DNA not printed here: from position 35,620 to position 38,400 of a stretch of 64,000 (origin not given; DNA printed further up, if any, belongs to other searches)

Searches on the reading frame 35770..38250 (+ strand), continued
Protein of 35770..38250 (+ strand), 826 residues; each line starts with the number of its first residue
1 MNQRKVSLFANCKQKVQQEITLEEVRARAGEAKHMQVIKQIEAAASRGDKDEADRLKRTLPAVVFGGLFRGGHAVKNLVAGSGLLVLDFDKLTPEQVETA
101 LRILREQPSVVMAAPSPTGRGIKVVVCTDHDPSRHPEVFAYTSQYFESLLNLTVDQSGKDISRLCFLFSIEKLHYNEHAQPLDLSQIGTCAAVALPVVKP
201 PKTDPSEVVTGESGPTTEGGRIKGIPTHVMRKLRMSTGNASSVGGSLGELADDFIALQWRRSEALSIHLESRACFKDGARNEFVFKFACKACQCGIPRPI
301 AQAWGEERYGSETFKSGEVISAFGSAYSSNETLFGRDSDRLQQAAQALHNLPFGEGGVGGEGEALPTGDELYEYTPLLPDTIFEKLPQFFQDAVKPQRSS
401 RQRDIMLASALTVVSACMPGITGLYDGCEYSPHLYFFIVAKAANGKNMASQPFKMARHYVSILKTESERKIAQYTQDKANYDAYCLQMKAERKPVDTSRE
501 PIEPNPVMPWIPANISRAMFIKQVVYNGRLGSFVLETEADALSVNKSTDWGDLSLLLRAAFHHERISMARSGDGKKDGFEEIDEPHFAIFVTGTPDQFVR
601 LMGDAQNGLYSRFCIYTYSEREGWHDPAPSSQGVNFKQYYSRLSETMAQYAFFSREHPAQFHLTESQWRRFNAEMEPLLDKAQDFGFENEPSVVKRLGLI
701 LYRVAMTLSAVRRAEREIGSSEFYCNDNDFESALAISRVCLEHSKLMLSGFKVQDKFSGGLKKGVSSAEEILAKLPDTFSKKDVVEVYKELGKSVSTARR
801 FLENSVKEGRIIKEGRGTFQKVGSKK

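Call 57: find_related_loci(query=A1, collection=viral_contigs, flank=4000)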
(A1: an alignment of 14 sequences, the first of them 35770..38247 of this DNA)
Query A1 (826 aa) in viral_contigs; peptide patterns used: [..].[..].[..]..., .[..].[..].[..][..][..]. (x = any residue, [..] = any of these).
227 stretches matched a pattern; 17 encode a relative of the query (tblastn E <= 1e-3); 17 distinct loci.
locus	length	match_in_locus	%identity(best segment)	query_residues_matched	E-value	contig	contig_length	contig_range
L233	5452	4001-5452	28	33-575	2e-57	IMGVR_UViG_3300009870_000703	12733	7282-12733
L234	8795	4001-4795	28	4-335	3e-17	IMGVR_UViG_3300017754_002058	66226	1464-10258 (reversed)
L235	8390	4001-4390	35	56-188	3e-17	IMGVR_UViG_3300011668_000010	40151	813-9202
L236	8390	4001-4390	35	56-188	4e-17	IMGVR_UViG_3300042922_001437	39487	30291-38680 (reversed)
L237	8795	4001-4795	35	4-335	1e-16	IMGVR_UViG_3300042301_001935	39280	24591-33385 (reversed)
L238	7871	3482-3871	32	56-188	2e-15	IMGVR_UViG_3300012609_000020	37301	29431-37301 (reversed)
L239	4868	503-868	35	32-166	7e-14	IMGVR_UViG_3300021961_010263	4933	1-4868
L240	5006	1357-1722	35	32-166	8e-14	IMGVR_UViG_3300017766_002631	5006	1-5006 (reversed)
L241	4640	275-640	35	32-166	9e-14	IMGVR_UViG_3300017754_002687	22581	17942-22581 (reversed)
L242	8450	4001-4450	35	5-166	5e-12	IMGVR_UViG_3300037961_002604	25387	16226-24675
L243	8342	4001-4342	37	44-166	9e-12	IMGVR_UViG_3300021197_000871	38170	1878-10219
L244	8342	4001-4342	37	44-166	1e-11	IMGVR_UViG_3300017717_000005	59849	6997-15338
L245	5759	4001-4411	30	36-179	9e-11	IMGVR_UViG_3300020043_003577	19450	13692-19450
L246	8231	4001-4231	32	110-188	9e-9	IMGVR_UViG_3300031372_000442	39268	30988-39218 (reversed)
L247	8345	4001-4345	36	56-167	5e-8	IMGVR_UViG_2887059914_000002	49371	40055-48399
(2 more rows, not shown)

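Call 64: search_dna_similar(query=window:35770-38247:+, collection=plasmids, mode=protein, max_rows=15)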
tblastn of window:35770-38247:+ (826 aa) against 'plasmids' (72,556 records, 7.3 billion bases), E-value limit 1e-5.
Records with a match: 7; places in all: 8; records where one place covers at least 80% of the query: 0.
Best place of each record, by identity: <60% 7.
By first word of the organism name: Parabacteroides 3; Bacteroides 2; Phocaeicola 1; Thiospirochaeta 1.
By predicted mobility (MOB-suite, as given by PLSDB): non-mobilizable 7.
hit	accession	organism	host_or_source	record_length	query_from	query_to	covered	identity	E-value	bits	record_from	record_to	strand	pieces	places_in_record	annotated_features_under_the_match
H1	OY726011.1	Phocaeicola massiliensis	-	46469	7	822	74%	28.0%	2e-45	242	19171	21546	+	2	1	none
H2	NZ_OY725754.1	Parabacteroides distasonis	-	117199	2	822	75%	25.0%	2e-14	144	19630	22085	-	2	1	DUF3987 domain-containing protein | BT4734/BF3469 family protein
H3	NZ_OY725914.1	Bacteroides finegoldii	-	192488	378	821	54%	23.6%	4e-22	110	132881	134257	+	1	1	DUF3987 domain-containing protein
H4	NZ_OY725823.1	Parabacteroides distasonis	-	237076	376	819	54%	23.4%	9e-19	100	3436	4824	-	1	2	DUF3987 domain-containing protein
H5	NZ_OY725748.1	Parabacteroides distasonis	-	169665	387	819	52%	23.7%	2e-19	101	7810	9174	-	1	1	DUF3987 domain-containing protein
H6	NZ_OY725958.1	Bacteroides finegoldii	-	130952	15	331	38%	22.6%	5e-12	78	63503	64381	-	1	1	BT4734/BF3469 family protein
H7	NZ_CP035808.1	Thiospirochaeta perfilievii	cell culture,Thiodendron" bacterial ...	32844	49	167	14%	32.8%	3e-7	62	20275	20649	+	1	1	BT4734/BF3469 family protein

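Call 65: search_dna_similar(query=window:35770-38247:+, collection=phages, mode=protein, max_rows=15)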
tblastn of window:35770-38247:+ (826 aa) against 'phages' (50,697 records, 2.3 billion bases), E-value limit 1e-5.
Records with a match: 6; places in all: 6; records where one place covers at least 80% of the query: 2.
Best place of each record, by identity: <60% 6.
By first word of the organism name: Bacteriophage 4; Caudoviricetes 2.
By host as written in the record: - 6.
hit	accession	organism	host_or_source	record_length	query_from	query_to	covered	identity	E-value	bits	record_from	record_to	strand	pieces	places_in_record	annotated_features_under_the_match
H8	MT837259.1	Bacteriophage sp.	human fecal samples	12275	1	823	100%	26.8%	2e-70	259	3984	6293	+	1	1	record has no annotation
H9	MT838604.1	Bacteriophage sp.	human fecal samples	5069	5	812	98%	26.7%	2e-73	268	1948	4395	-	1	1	record has no annotation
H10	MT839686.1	Bacteriophage sp.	human fecal samples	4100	376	821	54%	23.6%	2e-18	97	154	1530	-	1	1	record has no annotation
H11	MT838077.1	Bacteriophage sp.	human fecal samples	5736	399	715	38%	28.2%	2e-18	97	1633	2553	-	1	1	record has no annotation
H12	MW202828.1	Caudoviricetes sp.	Manatee Spring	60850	1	213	26%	28.1%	6e-12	76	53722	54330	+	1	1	vire al domain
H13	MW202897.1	Caudoviricetes sp.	Manatee Spring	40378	5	167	20%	28.2%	5e-8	63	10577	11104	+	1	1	virulence associated protein E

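Call 66: get_annotated_region(hit=H2, flank=5000)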
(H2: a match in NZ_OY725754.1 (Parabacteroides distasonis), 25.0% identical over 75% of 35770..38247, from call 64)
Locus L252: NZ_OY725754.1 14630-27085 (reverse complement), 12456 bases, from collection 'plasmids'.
description: Parabacteroides distasonis strain Parabacteroides distasonis TSDC17.2-1.1 plasmid 9, complete sequence
organism: Parabacteroides distasonis (NCBI taxid 823)
taxonomy: Bacteria; Bacteroidota; Bacteroidia; Bacteroidales; Tannerellaceae; Parabacteroides; Parabacteroides distasonis
host: -; source: -; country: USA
typing (MOB-suite, as given by PLSDB): non-mobilizable
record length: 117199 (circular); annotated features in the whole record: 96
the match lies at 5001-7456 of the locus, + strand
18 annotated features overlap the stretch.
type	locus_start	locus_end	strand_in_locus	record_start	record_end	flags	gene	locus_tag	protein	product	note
CDS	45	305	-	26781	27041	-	-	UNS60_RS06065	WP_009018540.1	DUF3791 domain-containing protein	-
CDS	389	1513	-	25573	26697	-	-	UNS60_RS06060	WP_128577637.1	MraY family glycosyltransferase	-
CDS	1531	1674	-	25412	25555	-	-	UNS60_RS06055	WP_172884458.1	hypothetical protein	-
CDS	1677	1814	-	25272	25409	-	-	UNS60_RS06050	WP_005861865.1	hypothetical protein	-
CDS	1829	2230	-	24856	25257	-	-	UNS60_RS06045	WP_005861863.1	hypothetical protein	-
CDS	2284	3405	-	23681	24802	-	-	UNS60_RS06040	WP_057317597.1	hypothetical protein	-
CDS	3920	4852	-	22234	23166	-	-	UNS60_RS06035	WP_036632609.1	site-specific integrase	GO:0015074 - DNA integration [Evidence IEA]; GO:0006310 - DNA recombination [Evidence IEA]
CDS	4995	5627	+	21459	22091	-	-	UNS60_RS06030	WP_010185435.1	BT4734/BF3469 family protein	-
CDS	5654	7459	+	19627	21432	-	-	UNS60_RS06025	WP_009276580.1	DUF3987 domain-containing protein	-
CDS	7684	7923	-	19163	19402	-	-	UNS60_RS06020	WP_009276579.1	DUF4248 domain-containing protein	-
CDS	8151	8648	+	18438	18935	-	-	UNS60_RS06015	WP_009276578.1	HU family DNA-binding protein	-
CDS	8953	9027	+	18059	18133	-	-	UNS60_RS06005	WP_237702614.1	smalltalk protein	-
CDS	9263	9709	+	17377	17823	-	-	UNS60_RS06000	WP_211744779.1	N-acetylmuramoyl-L-alanine amidase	GO:0009253 - peptidoglycan catabolic process [Evidence IEA]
CDS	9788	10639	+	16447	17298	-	prmA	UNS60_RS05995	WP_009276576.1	50S ribosomal protein L11 methyltransferase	GO:0006479 - protein methylation [Evidence IEA]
CDS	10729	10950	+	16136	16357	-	-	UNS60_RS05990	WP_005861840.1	YtxH domain-containing protein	-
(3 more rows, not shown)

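Call 67: get_annotated_region(hit=H3, flank=5000)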
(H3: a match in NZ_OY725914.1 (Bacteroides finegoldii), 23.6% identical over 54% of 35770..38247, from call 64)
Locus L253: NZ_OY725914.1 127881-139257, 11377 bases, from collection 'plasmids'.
description: Bacteroides finegoldii strain Bacteroides finegoldii TSDC17.2-1.1 plasmid 12, complete sequence
organism: Bacteroides finegoldii (NCBI taxid 338188)
taxonomy: Bacteria; Bacteroidota; Bacteroidia; Bacteroidales; Bacteroidaceae; Bacteroides; Bacteroides finegoldii
host: -; source: -; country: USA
typing (MOB-suite, as given by PLSDB): non-mobilizable
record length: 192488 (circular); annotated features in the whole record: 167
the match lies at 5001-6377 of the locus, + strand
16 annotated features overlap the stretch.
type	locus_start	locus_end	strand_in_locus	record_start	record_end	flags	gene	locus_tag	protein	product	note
CDS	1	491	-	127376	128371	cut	-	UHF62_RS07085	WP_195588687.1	RnfABCDGE type electron transport complex subunit D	-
CDS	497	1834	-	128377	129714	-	rsxC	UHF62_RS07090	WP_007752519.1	electron transport complex subunit RsxC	-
CDS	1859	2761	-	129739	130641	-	-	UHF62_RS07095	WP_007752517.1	Fe-S cluster domain-containing protein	-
CDS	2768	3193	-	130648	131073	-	-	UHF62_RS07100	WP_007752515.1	SoxR reducing system RseC family protein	-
CDS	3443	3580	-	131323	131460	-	-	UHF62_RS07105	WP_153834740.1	hypothetical protein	-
CDS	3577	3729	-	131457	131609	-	-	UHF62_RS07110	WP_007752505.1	hypothetical protein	-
CDS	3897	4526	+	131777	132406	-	-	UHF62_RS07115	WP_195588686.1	BT4734/BF3469 family protein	-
CDS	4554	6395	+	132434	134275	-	-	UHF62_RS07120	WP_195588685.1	DUF3987 domain-containing protein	-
CDS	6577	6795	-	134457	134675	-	-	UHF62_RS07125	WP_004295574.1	DUF4248 domain-containing protein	-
CDS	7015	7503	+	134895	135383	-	-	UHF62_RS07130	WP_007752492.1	DNA-binding protein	-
CDS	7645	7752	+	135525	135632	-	-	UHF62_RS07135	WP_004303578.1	smalltalk protein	-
CDS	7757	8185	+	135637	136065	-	-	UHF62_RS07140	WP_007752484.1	N-acetylmuramoyl-L-alanine amidase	GO:0009253 - peptidoglycan catabolic process [Evidence IEA]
CDS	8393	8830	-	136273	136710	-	-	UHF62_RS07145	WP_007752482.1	WbuC family cupin fold metalloprotein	-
CDS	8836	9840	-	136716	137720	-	-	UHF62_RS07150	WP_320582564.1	glycosyltransferase family 4 protein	-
CDS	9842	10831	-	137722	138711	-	-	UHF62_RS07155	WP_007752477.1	NAD-dependent epimerase/dehydratase family protein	-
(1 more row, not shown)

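Call 68: get_annotated_region(hit=H1, flank=5000)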
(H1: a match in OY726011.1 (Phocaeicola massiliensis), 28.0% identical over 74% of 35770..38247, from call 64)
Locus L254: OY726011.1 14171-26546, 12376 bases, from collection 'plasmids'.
description: Phocaeicola massiliensis strain Bacteroides massiliensis TSDC17.2-1.1 genome assembly, plasmid: 37
organism: Phocaeicola massiliensis (NCBI taxid 204516)
taxonomy: Bacteria; Bacteroidota; Bacteroidia; Bacteroidales; Bacteroidaceae; Phocaeicola; Phocaeicola massiliensis
host: -; source: -; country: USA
typing (MOB-suite, as given by PLSDB): non-mobilizable
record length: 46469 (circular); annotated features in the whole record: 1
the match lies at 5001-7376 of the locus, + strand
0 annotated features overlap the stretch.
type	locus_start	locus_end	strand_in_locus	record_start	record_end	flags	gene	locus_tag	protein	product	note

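Call 70: get_annotated_region(hit=H8, flank=4000)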
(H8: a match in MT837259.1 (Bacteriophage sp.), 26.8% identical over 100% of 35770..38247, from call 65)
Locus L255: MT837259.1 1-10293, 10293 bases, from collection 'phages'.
description: UNVERIFIED: Bacteriophage sp. clone scaffold_4295 genomic sequence.
organism: Bacteriophage sp. (NCBI taxid 38018)
taxonomy: Viruses
host: -; source: human fecal samples; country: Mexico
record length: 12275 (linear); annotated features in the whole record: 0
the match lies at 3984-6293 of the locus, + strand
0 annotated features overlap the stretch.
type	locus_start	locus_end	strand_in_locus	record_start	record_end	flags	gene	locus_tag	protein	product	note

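Call 71: get_annotated_region(hit=H4, flank=4000)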
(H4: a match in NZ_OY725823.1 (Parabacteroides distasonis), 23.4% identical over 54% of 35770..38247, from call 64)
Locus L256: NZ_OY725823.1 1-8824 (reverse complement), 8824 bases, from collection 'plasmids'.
description: Parabacteroides distasonis strain Parabacteroides distasonis TSDC17.2-1.1 plasmid 78, complete sequence
organism: Parabacteroides distasonis (NCBI taxid 823)
taxonomy: Bacteria; Bacteroidota; Bacteroidia; Bacteroidales; Tannerellaceae; Parabacteroides; Parabacteroides distasonis
host: -; source: -; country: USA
typing (MOB-suite, as given by PLSDB): non-mobilizable
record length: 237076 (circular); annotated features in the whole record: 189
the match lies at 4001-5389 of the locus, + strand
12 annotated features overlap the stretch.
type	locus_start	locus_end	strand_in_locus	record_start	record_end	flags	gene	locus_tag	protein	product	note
CDS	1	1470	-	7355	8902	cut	-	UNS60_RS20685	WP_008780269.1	sugar transporter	-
CDS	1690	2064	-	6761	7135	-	-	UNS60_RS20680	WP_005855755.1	HepT-like ribonuclease domain-containing protein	-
CDS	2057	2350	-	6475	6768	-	-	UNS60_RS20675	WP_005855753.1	nucleotidyltransferase domain-containing protein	-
CDS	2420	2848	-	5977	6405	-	-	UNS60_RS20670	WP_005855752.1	hypothetical protein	-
CDS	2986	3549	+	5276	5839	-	-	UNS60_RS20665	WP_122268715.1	BT4734/BF3469 family protein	-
CDS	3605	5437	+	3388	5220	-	-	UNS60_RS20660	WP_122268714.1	DUF3987 domain-containing protein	-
CDS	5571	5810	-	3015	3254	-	-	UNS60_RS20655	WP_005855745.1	DUF4248 domain-containing protein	-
CDS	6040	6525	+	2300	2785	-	-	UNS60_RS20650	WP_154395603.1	HU family DNA-binding protein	-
CDS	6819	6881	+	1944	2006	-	-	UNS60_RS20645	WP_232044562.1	smalltalk protein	-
CDS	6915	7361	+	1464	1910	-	-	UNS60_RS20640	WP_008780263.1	N-acetylmuramoyl-L-alanine amidase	GO:0009253 - peptidoglycan catabolic process [Evidence IEA]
CDS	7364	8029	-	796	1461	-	-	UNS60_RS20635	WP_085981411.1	sugar transferase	GO:0006486 - protein glycosylation [Evidence IEA]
CDS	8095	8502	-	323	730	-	-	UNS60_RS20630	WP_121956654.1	hypothetical protein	-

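Call 72: get_annotated_region(hit=H5, flank=4000)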
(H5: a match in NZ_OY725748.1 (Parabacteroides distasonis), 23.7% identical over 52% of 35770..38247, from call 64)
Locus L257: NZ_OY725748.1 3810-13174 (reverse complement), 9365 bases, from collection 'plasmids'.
description: Parabacteroides distasonis strain Parabacteroides distasonis TSDC17.2-1.1 plasmid 3, complete sequence
organism: Parabacteroides distasonis (NCBI taxid 823)
taxonomy: Bacteria; Bacteroidota; Bacteroidia; Bacteroidales; Tannerellaceae; Parabacteroides; Parabacteroides distasonis
host: -; source: -; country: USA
typing (MOB-suite, as given by PLSDB): non-mobilizable
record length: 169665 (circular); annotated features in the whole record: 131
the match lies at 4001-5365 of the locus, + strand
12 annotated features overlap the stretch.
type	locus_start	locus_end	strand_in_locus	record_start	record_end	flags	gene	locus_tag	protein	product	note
CDS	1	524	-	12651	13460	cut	-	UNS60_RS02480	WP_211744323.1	glycosyltransferase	-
CDS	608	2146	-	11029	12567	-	-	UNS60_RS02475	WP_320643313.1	hypothetical protein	-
CDS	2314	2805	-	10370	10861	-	-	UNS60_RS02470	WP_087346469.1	hypothetical protein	-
CDS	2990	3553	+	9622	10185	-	-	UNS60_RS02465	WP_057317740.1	BT4734/BF3469 family protein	-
CDS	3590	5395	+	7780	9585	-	-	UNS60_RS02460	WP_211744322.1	DUF3987 domain-containing protein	-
CDS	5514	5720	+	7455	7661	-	-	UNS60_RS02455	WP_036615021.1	DUF4248 domain-containing protein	-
CDS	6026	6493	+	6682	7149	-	-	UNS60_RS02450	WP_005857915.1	HU family DNA-binding protein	-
CDS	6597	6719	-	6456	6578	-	-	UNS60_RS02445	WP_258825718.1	hypothetical protein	-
CDS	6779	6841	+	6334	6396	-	-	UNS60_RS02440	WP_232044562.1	smalltalk protein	-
CDS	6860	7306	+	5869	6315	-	-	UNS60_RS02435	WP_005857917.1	N-acetylmuramoyl-L-alanine amidase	GO:0009253 - peptidoglycan catabolic process [Evidence IEA]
CDS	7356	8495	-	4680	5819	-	-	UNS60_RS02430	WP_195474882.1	MraY family glycosyltransferase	-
CDS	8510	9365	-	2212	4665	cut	-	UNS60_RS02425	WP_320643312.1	polysaccharide biosynthesis tyrosine autokinase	GO:0045226 - extracellular polysaccharide biosynthetic process [Evidence IEA]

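Call 91: search_protein_families(library=padloc, proteins=[window:35770-38250:+], max_evalue=0.01)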
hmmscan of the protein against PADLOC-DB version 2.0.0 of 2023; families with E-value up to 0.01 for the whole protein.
window:35770-38250:+ (826 aa): 2 families
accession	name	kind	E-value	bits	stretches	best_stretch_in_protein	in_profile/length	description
PDLC03818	RTasVirE-PriCT2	-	6.8e-36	122.3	1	1-185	2-187/320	DRT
PDLC01618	PrimPol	-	2.1e-24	84.1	1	56-167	2-114/121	"CAS-I,CAS-II,CAS-III,CAS-IV,CAS-V,CAS-VI; associated"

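Call 103: find_encoding_contigs(protein=P0003, flank=5000, max_places=2)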
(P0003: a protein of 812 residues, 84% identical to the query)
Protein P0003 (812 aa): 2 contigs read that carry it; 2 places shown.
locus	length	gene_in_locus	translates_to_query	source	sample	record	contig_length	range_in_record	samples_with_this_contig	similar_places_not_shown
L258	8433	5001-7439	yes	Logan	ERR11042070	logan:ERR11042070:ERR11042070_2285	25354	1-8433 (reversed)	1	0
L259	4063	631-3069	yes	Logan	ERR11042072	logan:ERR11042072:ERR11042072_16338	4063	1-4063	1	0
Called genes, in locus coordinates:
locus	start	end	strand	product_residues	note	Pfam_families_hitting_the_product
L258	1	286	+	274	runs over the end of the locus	PF19576:Acyltransf_2, PF01553:Acyltransferase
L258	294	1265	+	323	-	PF13444:Acetyltransf_5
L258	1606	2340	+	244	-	-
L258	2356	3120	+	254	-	PF08447:PAS_3 (weak)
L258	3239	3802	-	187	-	PF01242:PTPS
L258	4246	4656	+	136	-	-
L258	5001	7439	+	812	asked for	PF08800:BT4734-like_N, PF13148:DUF3987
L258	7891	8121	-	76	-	PF14053:DUF4248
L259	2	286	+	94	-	?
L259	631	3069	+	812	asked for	PF08800:BT4734-like_N, PF13148:DUF3987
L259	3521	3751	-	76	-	PF14053:DUF4248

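Call 104: find_encoding_contigs(protein=P0002, flank=5000, max_places=2)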
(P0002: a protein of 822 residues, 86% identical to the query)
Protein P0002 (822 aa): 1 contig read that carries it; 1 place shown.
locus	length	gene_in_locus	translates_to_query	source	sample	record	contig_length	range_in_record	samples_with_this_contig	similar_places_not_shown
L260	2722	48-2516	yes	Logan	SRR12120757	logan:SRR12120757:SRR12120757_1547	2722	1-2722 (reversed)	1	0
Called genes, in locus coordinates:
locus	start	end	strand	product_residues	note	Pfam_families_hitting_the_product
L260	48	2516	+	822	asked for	PF08800:BT4734-like_N, PF13148:DUF3987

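Call 105: find_encoding_contigs(protein=P0007, flank=5000, max_places=2)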
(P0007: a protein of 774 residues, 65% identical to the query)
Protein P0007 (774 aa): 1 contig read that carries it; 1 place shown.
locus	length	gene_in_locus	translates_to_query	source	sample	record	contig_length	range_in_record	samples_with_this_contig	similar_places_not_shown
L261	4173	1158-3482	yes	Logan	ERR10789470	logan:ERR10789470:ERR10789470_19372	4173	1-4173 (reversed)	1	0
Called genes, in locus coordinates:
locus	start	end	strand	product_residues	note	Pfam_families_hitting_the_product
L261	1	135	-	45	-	?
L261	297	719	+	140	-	-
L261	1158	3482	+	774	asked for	PF08800:BT4734-like_N, PF13148:DUF3987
